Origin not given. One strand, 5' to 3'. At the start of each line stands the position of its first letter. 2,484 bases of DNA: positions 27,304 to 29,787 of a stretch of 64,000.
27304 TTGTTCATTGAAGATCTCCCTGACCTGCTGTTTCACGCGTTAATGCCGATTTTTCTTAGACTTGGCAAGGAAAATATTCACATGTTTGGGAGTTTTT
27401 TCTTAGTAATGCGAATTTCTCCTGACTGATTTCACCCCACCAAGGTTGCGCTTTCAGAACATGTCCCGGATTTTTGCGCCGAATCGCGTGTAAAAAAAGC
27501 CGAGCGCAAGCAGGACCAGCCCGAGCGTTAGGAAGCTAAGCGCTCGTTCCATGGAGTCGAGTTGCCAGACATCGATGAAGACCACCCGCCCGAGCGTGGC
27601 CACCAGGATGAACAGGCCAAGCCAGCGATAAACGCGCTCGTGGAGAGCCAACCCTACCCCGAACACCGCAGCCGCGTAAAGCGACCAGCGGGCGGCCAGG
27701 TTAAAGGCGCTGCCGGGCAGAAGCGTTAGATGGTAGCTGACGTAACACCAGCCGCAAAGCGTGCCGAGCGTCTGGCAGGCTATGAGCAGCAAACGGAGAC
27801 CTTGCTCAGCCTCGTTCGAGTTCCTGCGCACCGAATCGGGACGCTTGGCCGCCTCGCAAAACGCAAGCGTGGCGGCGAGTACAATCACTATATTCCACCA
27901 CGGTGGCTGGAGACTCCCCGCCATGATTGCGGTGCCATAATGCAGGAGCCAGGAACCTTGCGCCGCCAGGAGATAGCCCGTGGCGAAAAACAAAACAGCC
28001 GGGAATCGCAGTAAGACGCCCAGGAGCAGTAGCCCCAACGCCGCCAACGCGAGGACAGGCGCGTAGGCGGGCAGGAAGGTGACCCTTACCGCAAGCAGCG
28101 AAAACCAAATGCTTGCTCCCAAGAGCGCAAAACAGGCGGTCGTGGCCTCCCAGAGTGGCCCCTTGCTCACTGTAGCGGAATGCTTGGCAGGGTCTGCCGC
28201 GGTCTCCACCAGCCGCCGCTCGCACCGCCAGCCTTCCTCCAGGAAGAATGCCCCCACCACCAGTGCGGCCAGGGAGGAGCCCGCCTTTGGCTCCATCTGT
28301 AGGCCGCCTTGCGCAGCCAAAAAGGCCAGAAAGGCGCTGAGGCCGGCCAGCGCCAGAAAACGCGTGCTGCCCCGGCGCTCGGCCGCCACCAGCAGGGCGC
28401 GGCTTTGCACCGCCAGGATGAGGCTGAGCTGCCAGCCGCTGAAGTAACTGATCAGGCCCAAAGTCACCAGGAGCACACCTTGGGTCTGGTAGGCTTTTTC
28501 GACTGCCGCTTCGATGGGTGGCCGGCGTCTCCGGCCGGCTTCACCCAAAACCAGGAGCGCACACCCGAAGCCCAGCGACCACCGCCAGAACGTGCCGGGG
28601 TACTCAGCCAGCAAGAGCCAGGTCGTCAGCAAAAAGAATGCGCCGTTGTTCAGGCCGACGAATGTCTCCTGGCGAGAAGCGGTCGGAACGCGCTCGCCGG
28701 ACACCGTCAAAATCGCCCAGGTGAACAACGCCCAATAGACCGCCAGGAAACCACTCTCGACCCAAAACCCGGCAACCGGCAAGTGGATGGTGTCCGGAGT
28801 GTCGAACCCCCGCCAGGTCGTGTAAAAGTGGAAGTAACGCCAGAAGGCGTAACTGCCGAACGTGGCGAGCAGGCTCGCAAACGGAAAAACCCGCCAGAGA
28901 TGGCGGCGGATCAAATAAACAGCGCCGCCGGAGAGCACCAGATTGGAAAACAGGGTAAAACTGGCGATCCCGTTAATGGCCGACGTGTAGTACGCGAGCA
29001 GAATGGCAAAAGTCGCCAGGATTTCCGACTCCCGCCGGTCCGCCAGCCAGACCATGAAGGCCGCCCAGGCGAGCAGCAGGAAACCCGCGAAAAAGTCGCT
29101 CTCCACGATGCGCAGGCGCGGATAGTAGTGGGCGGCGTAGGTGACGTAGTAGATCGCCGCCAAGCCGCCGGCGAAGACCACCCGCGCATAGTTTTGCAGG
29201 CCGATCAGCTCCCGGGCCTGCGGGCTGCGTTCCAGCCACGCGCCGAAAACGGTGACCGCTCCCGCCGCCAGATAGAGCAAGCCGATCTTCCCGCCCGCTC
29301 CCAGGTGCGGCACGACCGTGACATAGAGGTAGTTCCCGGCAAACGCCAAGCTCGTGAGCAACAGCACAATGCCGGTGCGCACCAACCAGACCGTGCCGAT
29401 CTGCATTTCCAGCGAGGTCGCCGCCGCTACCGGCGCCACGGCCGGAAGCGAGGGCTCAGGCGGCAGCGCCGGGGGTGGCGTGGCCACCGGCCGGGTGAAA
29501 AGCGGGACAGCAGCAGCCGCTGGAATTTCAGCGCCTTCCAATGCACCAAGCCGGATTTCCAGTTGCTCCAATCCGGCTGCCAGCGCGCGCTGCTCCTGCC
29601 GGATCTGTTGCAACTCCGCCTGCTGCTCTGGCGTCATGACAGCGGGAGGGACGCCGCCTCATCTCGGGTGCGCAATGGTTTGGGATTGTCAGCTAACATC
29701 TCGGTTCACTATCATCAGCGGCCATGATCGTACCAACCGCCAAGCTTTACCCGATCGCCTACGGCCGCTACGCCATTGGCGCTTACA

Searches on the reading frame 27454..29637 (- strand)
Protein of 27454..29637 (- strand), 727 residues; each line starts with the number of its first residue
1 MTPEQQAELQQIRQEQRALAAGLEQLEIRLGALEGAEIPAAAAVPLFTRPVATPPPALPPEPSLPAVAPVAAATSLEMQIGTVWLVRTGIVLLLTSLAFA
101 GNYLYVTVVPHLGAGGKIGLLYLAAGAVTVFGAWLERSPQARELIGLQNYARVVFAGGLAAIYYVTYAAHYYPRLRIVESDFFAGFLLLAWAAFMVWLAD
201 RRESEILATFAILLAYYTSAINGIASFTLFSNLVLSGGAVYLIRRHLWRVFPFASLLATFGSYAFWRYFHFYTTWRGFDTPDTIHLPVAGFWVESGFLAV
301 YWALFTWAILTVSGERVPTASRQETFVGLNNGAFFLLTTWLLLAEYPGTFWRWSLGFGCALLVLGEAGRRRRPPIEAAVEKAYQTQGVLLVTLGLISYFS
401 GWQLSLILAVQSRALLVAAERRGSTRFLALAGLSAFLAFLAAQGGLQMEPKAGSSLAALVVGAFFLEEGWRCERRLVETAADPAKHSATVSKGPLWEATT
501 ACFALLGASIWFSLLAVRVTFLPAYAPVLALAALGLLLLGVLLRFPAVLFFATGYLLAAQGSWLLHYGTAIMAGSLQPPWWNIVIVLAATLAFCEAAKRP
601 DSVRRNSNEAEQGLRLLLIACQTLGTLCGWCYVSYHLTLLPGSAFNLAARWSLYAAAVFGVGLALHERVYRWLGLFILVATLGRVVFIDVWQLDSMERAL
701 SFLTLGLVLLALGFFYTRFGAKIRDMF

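Call 3: search_protein_families(library=pfam, proteins=[window:27454-29637:-], max_evalue=0.01)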
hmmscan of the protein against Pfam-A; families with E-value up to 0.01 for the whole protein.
window:27454-29637:- (727 aa): 1 family
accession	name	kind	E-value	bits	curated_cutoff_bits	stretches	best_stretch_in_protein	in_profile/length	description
PF10101.14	DUF2339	-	7.8e-33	114.6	33.6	1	82-719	2-659/659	Predicted membrane protein (DUF2339)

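Call 39: search_protein_families(library=padloc, proteins=[window:27454-29637:-], max_evalue=0.01)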
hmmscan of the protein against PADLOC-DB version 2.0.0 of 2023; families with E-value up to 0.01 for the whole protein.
window:27454-29637:- (727 aa): 0 families
